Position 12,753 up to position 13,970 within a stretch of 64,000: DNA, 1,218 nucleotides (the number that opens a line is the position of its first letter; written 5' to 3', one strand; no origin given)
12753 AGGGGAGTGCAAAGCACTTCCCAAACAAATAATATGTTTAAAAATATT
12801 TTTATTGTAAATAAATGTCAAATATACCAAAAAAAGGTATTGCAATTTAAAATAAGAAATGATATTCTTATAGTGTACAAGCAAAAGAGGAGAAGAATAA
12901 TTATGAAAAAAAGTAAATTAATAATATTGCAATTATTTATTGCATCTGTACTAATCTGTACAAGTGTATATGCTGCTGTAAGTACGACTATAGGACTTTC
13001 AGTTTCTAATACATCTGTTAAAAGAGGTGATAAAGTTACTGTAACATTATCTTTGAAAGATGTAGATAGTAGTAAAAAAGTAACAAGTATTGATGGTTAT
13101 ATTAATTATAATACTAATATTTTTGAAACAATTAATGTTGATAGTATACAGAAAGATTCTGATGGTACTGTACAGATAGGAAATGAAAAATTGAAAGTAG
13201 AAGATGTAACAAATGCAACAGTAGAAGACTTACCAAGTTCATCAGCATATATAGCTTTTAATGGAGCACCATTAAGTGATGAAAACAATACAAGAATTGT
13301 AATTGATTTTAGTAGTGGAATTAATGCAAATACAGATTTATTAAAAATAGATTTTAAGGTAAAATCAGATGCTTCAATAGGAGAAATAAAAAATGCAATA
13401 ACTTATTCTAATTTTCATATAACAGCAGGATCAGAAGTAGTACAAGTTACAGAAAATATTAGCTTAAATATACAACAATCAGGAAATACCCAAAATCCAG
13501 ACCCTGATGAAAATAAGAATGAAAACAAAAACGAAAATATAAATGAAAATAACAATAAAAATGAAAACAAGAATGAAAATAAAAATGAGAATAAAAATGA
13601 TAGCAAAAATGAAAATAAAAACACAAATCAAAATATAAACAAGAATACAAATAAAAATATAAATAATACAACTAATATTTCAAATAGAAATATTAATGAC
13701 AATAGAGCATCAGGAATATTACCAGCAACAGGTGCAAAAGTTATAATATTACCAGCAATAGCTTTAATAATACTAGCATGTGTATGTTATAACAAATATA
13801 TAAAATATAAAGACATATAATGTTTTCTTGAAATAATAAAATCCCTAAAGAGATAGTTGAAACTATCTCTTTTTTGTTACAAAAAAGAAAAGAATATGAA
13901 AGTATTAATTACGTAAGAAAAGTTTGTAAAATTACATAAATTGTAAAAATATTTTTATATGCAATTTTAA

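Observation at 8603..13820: Apparent non-cellulosomal cohesin-dockerin display system: an LPATG-anchored cohesin-like protein beside an LRR-dockerin protein, with a second dockerin on the 4044-aa giant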

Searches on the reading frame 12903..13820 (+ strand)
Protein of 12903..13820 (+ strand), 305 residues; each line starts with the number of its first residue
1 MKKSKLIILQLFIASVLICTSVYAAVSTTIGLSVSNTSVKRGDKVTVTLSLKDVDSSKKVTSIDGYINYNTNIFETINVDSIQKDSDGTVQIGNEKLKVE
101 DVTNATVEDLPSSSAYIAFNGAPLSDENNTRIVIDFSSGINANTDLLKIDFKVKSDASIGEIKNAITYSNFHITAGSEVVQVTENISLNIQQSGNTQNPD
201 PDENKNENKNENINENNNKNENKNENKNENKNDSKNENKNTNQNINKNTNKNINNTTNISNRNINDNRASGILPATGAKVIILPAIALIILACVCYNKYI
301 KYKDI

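Call 3: search_protein_families(library=pfam, proteins=[window:12903-13820:+], max_evalue=0.1)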
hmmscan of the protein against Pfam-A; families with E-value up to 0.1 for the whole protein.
window:12903-13820:+ (305 aa): 2 families
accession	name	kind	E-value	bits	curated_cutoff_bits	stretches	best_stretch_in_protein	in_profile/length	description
PF00963.24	Cohesin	-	2e-08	35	24.1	1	32-186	3-132/139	Cohesin domain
PF11711.13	Tim54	-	0.071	12.3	34.7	1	199-265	196-268/376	Inner membrane protein import complex subunit Tim54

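Call 5: search_solved_structures(query=window:12903-13820:+, max_evalue=1, show_alignments=3)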
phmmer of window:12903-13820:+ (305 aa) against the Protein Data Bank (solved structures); distinct sequences matched with E-value up to 1: 6.
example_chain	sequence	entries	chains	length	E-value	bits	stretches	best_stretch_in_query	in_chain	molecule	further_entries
5gy2_C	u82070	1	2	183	0.0089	18.9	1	58-182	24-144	Flagellin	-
2vn5_A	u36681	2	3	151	0.011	18.7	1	31-81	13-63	SCAFFOLDING PROTEIN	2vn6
1g1k_A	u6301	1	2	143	0.011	18.6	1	32-81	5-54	SCAFFOLDING PROTEIN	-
3ul4_A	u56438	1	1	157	0.012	18.5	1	25-80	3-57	Cellulosome-anchoring protein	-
5lxv_A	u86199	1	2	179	0.18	14.6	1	28-81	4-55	Scaffoldin C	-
9cca_A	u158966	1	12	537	0.3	13.9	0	195-241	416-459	Circumsporozoite protein,Pyridoxal 5'-phosphate synthase subunit Pdx1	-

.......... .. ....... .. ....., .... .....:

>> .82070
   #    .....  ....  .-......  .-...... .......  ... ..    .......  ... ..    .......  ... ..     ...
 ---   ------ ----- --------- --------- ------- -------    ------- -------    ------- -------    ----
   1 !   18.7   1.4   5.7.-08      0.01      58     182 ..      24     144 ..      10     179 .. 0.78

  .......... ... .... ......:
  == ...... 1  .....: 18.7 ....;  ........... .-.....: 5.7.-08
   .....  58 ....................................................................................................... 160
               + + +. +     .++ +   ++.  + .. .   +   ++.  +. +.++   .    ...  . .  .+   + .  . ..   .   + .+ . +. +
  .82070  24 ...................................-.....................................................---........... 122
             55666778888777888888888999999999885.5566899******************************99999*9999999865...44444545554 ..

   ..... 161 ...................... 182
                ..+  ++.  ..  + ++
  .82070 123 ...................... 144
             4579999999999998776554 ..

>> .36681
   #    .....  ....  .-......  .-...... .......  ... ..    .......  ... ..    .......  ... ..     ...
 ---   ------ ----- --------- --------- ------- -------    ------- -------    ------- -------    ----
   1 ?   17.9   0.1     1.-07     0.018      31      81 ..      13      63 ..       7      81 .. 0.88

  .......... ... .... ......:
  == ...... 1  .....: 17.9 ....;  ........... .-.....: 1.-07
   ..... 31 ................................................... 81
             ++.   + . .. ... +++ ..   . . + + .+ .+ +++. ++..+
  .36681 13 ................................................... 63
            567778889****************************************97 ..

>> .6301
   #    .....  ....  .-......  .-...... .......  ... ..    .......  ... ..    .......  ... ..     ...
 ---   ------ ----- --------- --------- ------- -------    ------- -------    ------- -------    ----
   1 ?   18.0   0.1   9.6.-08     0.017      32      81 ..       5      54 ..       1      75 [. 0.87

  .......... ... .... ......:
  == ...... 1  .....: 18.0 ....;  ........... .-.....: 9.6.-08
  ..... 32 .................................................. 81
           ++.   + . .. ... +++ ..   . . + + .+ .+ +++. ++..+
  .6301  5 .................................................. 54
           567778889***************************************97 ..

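Call 7: find_homologous_proteins(query=window:12903-13820:+, max_evalue=0.001)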
Query window:12903-13820:+ (305 aa): 282 proteins with E <= 0.001 among 8000 candidates; the best 120 are listed.
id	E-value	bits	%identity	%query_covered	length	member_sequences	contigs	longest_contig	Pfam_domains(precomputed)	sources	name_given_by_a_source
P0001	1.7e-180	616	99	100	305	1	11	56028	PF00963.25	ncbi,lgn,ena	-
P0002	3.8e-180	615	99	100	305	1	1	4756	PF00963.25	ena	-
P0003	2.3e-179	613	99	100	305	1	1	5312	PF00963.25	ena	-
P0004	7.9e-122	424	59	100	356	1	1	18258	-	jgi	-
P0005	3.8e-121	422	72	74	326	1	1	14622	-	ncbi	-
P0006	2.3e-119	416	73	69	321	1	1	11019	PF00963.25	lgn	-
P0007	3.2e-115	402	64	100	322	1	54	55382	PF00963.25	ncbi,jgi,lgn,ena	-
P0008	4.3e-115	402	63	100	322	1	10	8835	PF00963.25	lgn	-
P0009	7.2e-115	401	64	100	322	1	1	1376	PF00963.25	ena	-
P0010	1.3e-114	400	63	100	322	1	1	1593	PF00963.25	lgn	-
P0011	7.2e-114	398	61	100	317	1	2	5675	PF00963.25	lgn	-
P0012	1.3e-113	397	62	100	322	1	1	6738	PF00963.25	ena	-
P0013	2.6e-111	390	72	69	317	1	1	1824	PF00963.25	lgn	-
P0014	8.7e-111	388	74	64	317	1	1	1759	PF00963.25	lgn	-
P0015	2.2e-96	341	73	70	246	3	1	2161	PF00963.25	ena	-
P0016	7.4e-95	336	66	64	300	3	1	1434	PF00963.25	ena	-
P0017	1.2e-94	335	65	63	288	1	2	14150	PF00963.25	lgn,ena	-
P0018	2.5e-94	334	70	63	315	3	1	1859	PF00963.25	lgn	-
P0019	4.1e-94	333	65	63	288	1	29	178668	PF00963.25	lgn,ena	-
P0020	4.8e-94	333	65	63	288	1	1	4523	PF00963.25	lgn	-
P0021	5.5e-94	333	64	63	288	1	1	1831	PF00963.25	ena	-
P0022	6.3e-94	333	65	63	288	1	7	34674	PF00963.25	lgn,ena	-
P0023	6.4e-94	333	65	63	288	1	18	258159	PF00963.25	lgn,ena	-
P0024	6.4e-94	333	65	63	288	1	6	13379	PF00963.25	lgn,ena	-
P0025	7.0e-94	332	65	63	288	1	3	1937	PF00963.25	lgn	-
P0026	7.4e-94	332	65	63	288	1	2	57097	PF00963.25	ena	-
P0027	7.5e-94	332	65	63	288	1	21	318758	PF00963.25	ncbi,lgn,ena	-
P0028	7.5e-94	332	65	63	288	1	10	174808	PF00963.25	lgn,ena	-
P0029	7.8e-94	332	65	63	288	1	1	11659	PF00963.25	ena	-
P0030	9.9e-94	332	66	63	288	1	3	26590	PF00963.25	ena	-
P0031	1.1e-93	332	64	63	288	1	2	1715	PF00963.25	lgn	-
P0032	1.1e-93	332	65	63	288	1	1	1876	PF00963.25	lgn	-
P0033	1.2e-93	332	65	63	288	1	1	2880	PF00963.25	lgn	-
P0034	1.9e-93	331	64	63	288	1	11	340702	PF00963.25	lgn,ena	-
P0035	2.1e-93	331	64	63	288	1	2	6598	PF00963.25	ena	-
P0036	2.8e-93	330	65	63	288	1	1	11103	PF00963.25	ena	-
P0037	5.3e-93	330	64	63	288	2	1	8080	PF00963.25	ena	-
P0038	6.3e-92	326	58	100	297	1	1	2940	PF00963.25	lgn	-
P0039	5.6e-91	323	64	63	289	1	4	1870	PF00963.25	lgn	-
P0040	6.0e-91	323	65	63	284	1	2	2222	PF00963.25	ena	-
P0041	1.9e-90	321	65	63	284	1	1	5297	PF00963.25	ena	-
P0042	2.1e-90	321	63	63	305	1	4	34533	PF00963.25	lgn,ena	-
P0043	2.2e-90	321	63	63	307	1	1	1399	PF00963.25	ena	-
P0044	2.2e-90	321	64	63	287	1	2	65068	PF00963.25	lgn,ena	-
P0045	2.6e-90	321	61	63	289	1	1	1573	PF00963.25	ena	-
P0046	3.3e-90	320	63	63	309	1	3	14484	PF00963.25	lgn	-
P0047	3.3e-90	320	65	63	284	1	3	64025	PF00963.25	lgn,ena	-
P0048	4.7e-90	320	64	63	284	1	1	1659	PF00963.25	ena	-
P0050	1.1e-89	319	64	63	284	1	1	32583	PF00963.25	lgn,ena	-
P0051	1.9e-89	318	56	100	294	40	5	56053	PF00963.25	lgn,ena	-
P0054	4.9e-89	317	53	100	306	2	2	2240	PF00963.25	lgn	-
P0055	5.5e-89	316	66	63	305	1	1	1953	PF00963.25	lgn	-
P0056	1.5e-88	315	66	63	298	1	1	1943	PF00963.25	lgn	-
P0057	4.4e-88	313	54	100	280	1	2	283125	PF00963.25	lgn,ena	-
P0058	2.0e-87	311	64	63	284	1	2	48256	PF00963.25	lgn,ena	-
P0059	2.3e-87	311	56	100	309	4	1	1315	PF00963.25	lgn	-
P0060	2.4e-87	311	57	63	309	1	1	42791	PF00963.25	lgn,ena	-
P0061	3.0e-87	311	58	100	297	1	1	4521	PF00963.25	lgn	-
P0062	1.1e-86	309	57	100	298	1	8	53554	PF00963.25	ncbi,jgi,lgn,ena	-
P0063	1.2e-86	309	52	100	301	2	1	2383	PF00963.25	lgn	-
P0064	1.8e-86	308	52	100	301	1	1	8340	PF00963.25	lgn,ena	-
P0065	7.8e-86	306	60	63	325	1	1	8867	PF00963.25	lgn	-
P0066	7.8e-86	306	53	100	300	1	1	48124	PF00963.25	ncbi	-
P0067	8.3e-86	306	48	100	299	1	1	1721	PF00963.25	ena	-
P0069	2.0e-85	305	60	63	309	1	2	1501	PF00963.25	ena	-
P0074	2.1e-84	301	55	100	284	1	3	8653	PF00963.25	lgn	-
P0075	2.9e-84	301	56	63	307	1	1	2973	PF00963.25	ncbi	-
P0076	3.2e-84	301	58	58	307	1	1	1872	PF00963.25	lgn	-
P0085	3.3e-83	297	59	63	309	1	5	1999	PF00963.25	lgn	-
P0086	3.8e-83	297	54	100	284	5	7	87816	PF00963.25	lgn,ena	-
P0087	4.2e-83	297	54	100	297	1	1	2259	PF00963.25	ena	-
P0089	8.2e-83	296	59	63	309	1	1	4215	PF00963.25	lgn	-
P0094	1.5e-82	295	60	63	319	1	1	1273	PF00963.25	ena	-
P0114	2.0e-81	292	58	63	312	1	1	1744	PF00963.25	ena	-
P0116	3.6e-81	291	56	63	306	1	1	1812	PF00963.25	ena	-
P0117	3.9e-81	291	70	11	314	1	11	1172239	-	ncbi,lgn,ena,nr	ncbi:MAG: hypothetical protein IKJ36_01680 [Clostridia bacterium]|nr:hypothetical protein [Clostridi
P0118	4.3e-81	291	58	63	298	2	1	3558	PF00963.25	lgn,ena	-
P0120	4.8e-81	290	59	63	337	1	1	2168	PF00963.25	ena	-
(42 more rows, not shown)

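Call 9: find_encoding_contigs(protein=window:12903-13820:+, flank=10000, max_places=4)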
Protein window:12903-13820:+ (305 aa): 6 contigs read that carry it; 3 places shown.
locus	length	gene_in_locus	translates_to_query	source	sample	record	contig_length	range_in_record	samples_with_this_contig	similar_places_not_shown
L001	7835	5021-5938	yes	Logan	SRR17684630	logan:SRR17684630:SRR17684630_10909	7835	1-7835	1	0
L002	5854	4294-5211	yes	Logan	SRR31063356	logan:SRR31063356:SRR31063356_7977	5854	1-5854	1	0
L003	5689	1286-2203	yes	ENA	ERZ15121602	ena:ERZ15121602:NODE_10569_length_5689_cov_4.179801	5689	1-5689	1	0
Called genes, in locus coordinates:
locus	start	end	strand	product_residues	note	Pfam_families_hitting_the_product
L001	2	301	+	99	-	?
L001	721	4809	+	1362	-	PF12799:LRR_4 (faint), PF13855:LRR_8 (faint), PF00404:Dockerin_1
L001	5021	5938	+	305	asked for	-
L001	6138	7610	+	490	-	PF06458:MucBP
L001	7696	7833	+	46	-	?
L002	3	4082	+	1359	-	?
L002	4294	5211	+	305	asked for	-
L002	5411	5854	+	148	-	?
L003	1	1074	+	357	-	?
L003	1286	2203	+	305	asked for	-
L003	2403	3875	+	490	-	PF06458:MucBP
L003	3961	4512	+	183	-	PF04011:LemA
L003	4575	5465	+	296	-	PF01435:Peptidase_M48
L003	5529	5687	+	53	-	?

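Call 10: list_cluster_members(proteins=[P0001, P0007, P0027, P0062, P0117, P0005, P0066])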
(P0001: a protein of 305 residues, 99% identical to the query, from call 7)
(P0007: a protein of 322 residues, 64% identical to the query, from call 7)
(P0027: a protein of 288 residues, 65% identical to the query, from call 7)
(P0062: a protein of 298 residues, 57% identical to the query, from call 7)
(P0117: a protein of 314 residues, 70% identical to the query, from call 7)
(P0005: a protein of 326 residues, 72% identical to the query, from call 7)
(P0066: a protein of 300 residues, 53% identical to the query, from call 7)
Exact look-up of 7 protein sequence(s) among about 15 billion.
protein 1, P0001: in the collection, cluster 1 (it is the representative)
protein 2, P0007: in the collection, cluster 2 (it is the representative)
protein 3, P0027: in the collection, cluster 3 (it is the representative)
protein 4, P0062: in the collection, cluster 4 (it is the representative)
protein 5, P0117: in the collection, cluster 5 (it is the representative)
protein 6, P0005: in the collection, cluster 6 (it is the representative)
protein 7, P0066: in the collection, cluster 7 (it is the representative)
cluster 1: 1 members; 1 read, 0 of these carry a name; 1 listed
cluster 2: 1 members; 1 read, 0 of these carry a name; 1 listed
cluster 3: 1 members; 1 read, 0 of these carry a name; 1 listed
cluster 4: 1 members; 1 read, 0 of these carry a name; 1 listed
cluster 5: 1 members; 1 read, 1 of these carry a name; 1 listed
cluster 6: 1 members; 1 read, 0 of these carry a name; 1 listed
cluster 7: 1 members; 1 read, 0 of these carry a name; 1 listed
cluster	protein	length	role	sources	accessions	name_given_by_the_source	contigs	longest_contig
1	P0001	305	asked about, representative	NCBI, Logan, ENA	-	-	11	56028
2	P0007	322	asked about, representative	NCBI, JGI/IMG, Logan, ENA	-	-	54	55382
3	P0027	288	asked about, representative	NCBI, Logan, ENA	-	-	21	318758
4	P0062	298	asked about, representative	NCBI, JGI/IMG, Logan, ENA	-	-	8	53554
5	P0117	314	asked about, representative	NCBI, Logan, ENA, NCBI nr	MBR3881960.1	MAG: hypothetical protein IKJ36_01680 [Clostridia bacterium] | hypothetical protein [Clostridia bacterium]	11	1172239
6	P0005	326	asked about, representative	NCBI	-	-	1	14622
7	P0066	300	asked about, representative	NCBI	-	-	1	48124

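Call 12: find_related_loci(query=A1, collection=genome_contigs, flank=10000)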
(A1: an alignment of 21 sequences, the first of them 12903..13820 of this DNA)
Query A1 (305 aa) in genome_contigs; peptide patterns used: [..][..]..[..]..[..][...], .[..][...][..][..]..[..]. (x = any residue, [..] = any of these).
98 stretches matched a pattern; 26 encode a relative of the query (tblastn E <= 1e-3); 26 distinct loci.
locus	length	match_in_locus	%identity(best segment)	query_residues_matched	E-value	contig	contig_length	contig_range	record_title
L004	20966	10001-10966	64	1-305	4e-110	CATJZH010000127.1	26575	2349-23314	MAG: uncultured Clostridia bacterium isolate iMGMC-941_1678881729 genome assembly, contig: MegahitA5_17021, whole genome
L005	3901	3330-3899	76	1-190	2e-92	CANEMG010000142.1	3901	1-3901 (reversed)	MAG TPA_asm: uncultured Clostridium sp. isolate SRR18439547_bin.23_metawrap_v1.3_MAG genome assembly, contig: NODE.7700_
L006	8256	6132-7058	56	1-305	4e-90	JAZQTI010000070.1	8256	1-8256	MAG: Candidatus Scatovivens sp. isolate T1900045190_TC20190186.MAGScoT_cleanbin_000050 SGB_5285_k141_1513104, whole geno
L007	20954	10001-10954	53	1-305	3e-87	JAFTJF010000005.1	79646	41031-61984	MAG: Clostridia bacterium isolate RGIG3868 Roe_deer_Cecum-1__c1374, whole genome shotgun sequence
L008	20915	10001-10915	53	1-305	2e-85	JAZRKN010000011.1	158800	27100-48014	MAG: Candidatus Scatovivens sp. isolate T1900045446_YK20190137.MAGScoT_cleanbin_000010 SGB_7159_k141_1225609, whole geno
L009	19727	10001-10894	57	1-305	3e-81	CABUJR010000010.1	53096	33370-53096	MAG TPA_asm: uncultured Clostridiales bacterium isolate MGYG-HGUT-04073 genome assembly, contig: GUT_GENOME255755_10, wh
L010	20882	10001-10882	56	1-305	4e-80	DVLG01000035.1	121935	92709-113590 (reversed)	MAG TPA_asm: Candidatus Scatovivens faecipullorum isolate ChiSxjej5B17-16517 ChiSxjej5B17M5__C195893_L121935_SRR6323113,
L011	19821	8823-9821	45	1-305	5e-78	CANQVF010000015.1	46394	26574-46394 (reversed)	MAG: uncultured Clostridia bacterium isolate Lapin-032__bin102 genome assembly, contig: Lapin-032__NODE_1331_length_4639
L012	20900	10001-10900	53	1-305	2e-76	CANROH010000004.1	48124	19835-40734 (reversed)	MAG: uncultured Clostridia bacterium isolate Lapin-020__bin20 genome assembly, contig: Lapin-020__NODE_736_length_48124_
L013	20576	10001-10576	65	1-193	7e-73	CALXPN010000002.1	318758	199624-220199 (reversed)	MAG: uncultured Clostridia bacterium isolate BRZ_BB__bin97 genome assembly, contig: BRZ_BB__NODE_14_length_318758_cov_28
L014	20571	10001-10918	54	1-305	2e-70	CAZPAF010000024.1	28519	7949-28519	MAG TPA_asm: uncultured Lachnospiraceae bacterium isolate SRP315200_co2_78 genome assembly, contig: NODE_1063_length_285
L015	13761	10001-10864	49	1-305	3e-68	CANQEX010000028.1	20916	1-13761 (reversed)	MAG: uncultured Clostridia bacterium isolate Lapin-005__bin66 genome assembly, contig: Lapin-005__NODE_3350_length_20916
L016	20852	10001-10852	49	3-305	1e-66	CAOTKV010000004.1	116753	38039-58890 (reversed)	MAG TPA_asm: uncultured Clostridia bacterium isolate MGBC114438 genome assembly, contig: MGBC114438.4, whole genome shot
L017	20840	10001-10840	49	3-305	6e-65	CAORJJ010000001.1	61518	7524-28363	MAG TPA_asm: uncultured Clostridia bacterium isolate MGBC102161 genome assembly, contig: MGBC102161.1, whole genome shot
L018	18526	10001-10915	48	1-305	5e-65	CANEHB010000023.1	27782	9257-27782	MAG TPA_asm: uncultured Clostridium sp. isolate SRR18439549_bin.19_metawrap_v1.3_MAG genome assembly, contig: NODE.576_l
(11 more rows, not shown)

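Call 26: predict_structure(alignment_id=A2)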
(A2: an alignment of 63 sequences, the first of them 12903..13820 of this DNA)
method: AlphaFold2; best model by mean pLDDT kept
length: 305 residues; sequences in the alignment: 63
mean_pLDDT: 71.5   pTM: 0.57
mean pLDDT of the five models: 71.5, 71.4, 68.0, 66.7, 65.5
residues with pLDDT >= 90: 133; 70-90: 62; 50-70: 19; < 50: 91
segments of 3 or more residues with pLDDT < 50: 21-24, 196-282
pLDDT, mean of each block of 10 residues (from residue 1): 70 66 63 95 97 90 96 97 97 94 83 86 88 95 97 97 95 83 93 60 34 30 33 34 33 30 29 32 67 81 67
secondary structure, 60 per line:
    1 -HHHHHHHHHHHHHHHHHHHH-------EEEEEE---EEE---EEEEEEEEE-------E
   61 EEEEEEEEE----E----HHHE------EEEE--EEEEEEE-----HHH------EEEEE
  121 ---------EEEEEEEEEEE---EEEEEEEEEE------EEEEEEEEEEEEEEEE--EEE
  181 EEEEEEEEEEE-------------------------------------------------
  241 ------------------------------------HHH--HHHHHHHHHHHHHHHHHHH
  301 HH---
elements in order: H2-21 E29-34 E38-40 E44-52 E60-69 E89-92 E95-101 E116-120 E130-140 E144-153 E160-175 E178-191 H282-302

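Call 29: fold_search(model_id=the predicted structure, library=pdb)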
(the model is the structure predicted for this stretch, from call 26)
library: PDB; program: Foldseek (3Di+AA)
matches with E <= 10: 1946; with E <= 0.001: 55
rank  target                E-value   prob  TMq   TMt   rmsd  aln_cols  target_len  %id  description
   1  6kgd_A                1.4e-06  1.00  0.32  0.61   5.3       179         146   17  Crystal structure of CaDoc0917(R49D)-CaCohA2 complex at pH 8.0 (released 2020-07-08)
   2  2vo8                  2.8e-06  1.00  0.36  0.74   3.6       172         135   13  Cohesin module from Clostridium perfringens ATCC13124 family 33 glycoside hydrolase. (released 2008-09-02)
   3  6kgf_C                3.1e-06  1.00  0.28  0.53   8.7       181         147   16  Crystal structure of CaDoc0917(R16D)-CaCohA2 complex at pH 8.2 (released 2020-07-08)
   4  6kgc_A                5.8e-06  1.00  0.32  0.61   7.2       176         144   17  Crystal structure of CaDoc0917(R49D)-CaCohA2 complex at pH 5.4 (released 2020-07-08)
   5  3ul4_A                6.8e-06  1.00  0.32  0.62   6.3       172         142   16  Crystal structure of Coh-OlpA(Cthe_3080)-Doc918(Cthe_0918) complex: A novel type I Cohesin-Dockerin complex from Clost (released 2012-11-28)
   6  5lxv_A                1.2e-05  1.00  0.28  0.45  10.9       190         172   18  Crystal structure of Ruminococcus flavefaciens scaffoldin C cohesin in complex with a dockerin from an uncharacterized (released 2016-10-19)
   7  1tyj                  1.4e-05  1.00  0.33  0.55   7.4       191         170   18  Crystal Structure Analysis of type II Cohesin A11 from Bacteroides cellulosolvens (released 2005-04-26)
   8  5lxv_C                2.0e-05  1.00  0.27  0.44  10.9       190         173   17  Crystal structure of Ruminococcus flavefaciens scaffoldin C cohesin in complex with a dockerin from an uncharacterized (released 2016-10-19)
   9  4dh2_C                2.1e-05  1.00  0.35  0.63   5.9       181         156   12  Crystal structure of Coh-OlpC(Cthe_0452)-Doc435(Cthe_0435) complex: A novel type I Cohesin-Dockerin complex from Clost (released 2012-11-28)
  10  3kcp_A                2.1e-05  1.00  0.29  0.29   7.7       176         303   16  Crystal structure of interacting Clostridium thermocellum multimodular components (released 2010-02-09)
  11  6kge_A                2.5e-05  1.00  0.26  0.52  10.7       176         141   18  Crystal structure of CaDoc0917(R16D)-CaCohA2 complex at pH 5.5 (released 2020-07-08)
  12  6kgf_A                2.9e-05  1.00  0.27  0.53   9.5       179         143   17  Crystal structure of CaDoc0917(R16D)-CaCohA2 complex at pH 8.2 (released 2020-07-08)
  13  4dh2_A                3.5e-05  1.00  0.35  0.63   5.9       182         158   12  Crystal structure of Coh-OlpC(Cthe_0452)-Doc435(Cthe_0435) complex: A novel type I Cohesin-Dockerin complex from Clost (released 2012-11-28)
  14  2y3n_A                4.1e-05  1.00  0.36  0.59   6.8       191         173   16  Type II cohesin-dockerin domain from Bacteroides cellolosolvens (released 2012-01-11)
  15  5nrm_A                4.6e-05  1.00  0.32  0.64   6.0       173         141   17  Crystal structure of the sixth cohesin from Acetivibrio cellulolyticus' scaffoldin B in complex with Cel5 dockerin S51 (released 2018-01-31)
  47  2zf9_B                4.8e-04  1.00  0.27  0.41   9.8       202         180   14  Crystal structure of a type III cohesin module from the cellulosomal ScaE cell-surface anchoring scaffoldin of Ruminoc (released 2008-12-30)
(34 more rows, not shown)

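Call 70: search_solved_structures(query=A2, max_evalue=0.01)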
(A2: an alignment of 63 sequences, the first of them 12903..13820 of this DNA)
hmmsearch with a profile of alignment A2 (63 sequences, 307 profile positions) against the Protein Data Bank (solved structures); distinct sequences matched with E-value up to 0.01: 4.
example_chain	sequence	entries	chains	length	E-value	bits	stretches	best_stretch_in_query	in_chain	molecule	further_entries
1g1k_A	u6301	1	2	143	0.00094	21.9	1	30-86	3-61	SCAFFOLDING PROTEIN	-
5lxv_A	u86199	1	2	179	0.0011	21.6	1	29-86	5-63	Scaffoldin C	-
2vn5_A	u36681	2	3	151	0.0013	21.5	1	30-86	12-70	SCAFFOLDING PROTEIN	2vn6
3ul4_A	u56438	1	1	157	0.0018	21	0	24-80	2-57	Cellulosome-anchoring protein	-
